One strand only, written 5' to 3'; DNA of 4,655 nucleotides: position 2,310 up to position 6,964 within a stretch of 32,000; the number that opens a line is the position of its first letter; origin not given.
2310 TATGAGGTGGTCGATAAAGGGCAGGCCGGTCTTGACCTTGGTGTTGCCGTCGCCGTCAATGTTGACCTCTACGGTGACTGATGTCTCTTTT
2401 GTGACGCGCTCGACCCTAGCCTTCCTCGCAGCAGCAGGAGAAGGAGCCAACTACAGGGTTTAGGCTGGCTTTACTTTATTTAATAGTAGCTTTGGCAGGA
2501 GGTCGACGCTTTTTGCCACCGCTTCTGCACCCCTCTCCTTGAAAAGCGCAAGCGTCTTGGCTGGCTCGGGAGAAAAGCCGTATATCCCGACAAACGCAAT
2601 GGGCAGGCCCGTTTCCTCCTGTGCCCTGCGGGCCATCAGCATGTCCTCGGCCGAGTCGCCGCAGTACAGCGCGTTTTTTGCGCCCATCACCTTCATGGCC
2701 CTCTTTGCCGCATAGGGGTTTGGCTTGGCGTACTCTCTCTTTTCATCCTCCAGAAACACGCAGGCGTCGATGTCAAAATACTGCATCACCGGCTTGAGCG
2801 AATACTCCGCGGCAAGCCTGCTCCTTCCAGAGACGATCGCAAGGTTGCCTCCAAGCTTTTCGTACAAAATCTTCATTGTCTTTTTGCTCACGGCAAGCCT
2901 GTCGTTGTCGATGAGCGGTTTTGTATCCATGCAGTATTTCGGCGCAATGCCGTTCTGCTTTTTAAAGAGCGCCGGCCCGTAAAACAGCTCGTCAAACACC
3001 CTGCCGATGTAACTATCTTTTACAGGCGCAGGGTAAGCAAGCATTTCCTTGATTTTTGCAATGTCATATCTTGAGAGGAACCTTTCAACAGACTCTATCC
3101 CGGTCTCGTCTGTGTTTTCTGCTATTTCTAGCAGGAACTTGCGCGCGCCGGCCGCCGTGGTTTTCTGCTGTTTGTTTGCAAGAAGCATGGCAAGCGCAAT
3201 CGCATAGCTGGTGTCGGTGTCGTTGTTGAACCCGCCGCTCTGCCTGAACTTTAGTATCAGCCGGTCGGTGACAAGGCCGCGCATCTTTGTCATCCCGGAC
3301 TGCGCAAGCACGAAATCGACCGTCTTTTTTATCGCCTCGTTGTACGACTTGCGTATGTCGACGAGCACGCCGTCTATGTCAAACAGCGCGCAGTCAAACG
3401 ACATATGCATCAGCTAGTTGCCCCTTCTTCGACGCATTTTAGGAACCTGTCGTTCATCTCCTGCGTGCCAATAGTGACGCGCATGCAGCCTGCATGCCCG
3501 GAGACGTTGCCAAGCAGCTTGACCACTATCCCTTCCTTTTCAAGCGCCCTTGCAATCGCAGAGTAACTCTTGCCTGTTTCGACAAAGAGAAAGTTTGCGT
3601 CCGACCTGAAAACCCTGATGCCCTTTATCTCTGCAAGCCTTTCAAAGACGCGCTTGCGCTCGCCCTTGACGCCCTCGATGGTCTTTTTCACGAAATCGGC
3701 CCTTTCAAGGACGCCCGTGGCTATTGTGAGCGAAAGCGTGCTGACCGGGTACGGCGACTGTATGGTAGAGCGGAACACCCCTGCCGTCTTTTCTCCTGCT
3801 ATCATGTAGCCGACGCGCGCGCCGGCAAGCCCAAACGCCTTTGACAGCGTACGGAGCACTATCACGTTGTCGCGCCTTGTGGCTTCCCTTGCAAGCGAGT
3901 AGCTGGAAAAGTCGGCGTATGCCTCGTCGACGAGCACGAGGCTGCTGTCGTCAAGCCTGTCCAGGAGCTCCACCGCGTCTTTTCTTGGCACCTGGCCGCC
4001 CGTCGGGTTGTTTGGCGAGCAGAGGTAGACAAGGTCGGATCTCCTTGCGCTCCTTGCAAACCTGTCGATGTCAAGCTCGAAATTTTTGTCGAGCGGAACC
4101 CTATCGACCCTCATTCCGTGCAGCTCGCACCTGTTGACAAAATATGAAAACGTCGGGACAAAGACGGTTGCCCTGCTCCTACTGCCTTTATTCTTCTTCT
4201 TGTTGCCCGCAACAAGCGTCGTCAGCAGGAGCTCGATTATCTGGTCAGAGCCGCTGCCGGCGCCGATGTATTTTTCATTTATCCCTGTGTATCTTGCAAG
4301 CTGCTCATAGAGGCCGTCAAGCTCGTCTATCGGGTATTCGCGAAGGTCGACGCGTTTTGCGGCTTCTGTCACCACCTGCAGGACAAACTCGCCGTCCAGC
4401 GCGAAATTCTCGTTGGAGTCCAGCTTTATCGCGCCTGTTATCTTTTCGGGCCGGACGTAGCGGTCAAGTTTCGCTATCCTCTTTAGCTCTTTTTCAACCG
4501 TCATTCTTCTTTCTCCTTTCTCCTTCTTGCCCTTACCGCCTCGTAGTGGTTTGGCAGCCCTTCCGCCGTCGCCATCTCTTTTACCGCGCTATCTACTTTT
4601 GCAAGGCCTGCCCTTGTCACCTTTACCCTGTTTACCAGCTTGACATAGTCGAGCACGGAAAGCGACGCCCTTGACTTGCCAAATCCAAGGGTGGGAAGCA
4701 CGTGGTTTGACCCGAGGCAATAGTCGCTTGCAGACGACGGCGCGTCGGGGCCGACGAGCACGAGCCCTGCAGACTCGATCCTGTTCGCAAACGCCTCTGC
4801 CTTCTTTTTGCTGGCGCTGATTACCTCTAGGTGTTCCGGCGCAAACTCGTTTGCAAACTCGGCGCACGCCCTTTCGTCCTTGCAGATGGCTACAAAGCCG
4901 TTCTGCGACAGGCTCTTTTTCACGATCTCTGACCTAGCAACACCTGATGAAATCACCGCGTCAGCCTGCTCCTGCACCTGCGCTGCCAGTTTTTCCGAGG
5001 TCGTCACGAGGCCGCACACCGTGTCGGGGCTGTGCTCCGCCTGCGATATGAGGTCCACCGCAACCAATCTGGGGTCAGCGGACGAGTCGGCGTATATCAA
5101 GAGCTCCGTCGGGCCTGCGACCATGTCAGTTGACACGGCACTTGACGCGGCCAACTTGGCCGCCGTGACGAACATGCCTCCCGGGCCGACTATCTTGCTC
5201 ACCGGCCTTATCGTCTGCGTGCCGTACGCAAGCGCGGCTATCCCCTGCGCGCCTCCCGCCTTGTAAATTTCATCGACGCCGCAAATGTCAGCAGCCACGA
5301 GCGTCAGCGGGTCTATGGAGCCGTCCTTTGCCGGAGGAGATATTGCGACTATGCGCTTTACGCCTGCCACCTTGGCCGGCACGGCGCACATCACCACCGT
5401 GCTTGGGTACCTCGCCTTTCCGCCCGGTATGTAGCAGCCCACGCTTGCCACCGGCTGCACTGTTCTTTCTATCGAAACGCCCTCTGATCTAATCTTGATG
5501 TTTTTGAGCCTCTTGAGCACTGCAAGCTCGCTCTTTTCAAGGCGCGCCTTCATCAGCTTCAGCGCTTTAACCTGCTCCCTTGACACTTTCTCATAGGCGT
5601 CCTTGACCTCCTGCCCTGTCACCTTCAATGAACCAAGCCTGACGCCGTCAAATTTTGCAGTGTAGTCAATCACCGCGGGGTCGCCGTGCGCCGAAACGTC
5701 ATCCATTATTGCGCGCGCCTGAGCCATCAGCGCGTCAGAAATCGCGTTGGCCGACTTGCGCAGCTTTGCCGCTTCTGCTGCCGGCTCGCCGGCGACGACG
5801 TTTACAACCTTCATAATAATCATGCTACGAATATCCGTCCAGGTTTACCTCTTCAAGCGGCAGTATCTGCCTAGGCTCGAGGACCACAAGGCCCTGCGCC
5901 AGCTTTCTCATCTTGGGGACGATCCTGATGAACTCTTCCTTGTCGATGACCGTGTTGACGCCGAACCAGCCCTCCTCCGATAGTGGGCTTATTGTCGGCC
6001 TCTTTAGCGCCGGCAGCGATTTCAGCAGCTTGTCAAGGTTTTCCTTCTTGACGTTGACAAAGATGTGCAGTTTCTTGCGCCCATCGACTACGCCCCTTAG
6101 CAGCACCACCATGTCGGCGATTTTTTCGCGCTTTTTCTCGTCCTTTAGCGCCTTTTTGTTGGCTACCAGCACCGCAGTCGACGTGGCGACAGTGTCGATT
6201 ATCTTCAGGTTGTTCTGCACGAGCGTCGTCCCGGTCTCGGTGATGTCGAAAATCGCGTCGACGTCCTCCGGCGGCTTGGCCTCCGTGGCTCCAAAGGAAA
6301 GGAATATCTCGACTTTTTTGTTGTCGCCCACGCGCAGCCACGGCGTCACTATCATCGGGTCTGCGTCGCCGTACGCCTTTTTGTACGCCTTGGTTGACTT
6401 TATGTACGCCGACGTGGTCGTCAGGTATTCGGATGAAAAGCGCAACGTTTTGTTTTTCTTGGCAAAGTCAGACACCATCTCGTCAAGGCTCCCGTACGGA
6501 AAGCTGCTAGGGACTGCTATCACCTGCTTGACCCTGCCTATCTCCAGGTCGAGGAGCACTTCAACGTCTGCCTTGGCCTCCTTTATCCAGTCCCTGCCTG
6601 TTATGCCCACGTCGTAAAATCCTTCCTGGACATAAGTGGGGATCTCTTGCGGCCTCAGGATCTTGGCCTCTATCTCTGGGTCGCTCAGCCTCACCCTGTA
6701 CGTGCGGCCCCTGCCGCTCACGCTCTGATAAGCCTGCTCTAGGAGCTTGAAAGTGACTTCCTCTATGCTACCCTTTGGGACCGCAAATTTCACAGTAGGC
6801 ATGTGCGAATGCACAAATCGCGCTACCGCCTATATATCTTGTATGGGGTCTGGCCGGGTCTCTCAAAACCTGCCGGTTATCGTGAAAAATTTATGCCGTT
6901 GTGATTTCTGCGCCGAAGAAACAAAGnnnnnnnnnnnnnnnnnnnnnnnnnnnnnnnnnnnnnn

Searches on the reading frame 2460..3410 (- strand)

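Call 7: search_protein_families(library=pfam, proteins=[window:2460-3410:-], max_evalue=0.001)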
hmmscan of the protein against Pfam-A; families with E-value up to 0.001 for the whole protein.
window:2460-3410:- (316 aa): 2 families
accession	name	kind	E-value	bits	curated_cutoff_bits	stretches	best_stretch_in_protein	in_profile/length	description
PF00702.32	Hydrolase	-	1.3e-12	49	26.4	1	6-263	2-190/191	haloacid dehalogenase-like hydrolase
PF13419.12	HAD_2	-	4.9e-11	43.5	23.8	1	155-264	61-172/178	Haloacid dehalogenase-like hydrolase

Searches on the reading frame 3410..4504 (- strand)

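Call 7: search_protein_families(library=pfam, proteins=[window:3410-4504:-], max_evalue=0.001)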
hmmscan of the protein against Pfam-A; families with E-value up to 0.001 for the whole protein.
window:3410-4504:- (364 aa): 2 families
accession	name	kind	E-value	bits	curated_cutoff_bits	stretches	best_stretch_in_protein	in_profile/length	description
PF00155.27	Aminotran_1_2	-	9.8e-48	163.6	19.7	1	25-356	3-359/361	Aminotransferase class I and II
PF04864.19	Alliinase_C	-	1.3e-07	31.3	22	1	75-238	64-210/363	Allinase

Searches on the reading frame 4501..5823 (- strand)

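Call 7: search_protein_families(library=pfam, proteins=[window:4501-5823:-], max_evalue=0.001)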
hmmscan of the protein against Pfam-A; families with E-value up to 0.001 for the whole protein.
window:4501-5823:- (440 aa): 1 family
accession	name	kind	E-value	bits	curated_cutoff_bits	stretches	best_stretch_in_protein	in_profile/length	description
PF00815.25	Histidinol_dh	-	5e-138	461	27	1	29-433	8-410/411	Histidinol dehydrogenase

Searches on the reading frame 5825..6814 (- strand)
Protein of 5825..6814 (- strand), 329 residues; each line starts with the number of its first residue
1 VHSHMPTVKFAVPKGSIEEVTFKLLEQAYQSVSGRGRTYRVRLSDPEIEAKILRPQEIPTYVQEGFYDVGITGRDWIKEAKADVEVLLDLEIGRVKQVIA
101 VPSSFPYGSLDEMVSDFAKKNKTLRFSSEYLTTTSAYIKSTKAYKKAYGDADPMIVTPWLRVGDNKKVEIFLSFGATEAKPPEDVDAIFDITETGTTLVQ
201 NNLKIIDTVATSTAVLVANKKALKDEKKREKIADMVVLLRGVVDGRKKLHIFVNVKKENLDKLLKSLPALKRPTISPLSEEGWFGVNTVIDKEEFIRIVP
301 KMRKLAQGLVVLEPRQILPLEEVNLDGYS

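Call 7: search_protein_families(library=pfam, proteins=[window:5825-6814:-], max_evalue=0.001)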
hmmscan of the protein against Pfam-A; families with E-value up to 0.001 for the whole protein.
window:5825-6814:- (329 aa): 2 families
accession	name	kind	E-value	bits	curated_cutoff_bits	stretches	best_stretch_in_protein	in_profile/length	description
PF01634.23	HisG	-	4.7e-40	137.5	25.5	1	54-239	1-156/158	ATP phosphoribosyltransferase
PF08029.16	HisG_C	-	6.8e-17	61.8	23.5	1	246-312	2-69/73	HisG, C-terminal domain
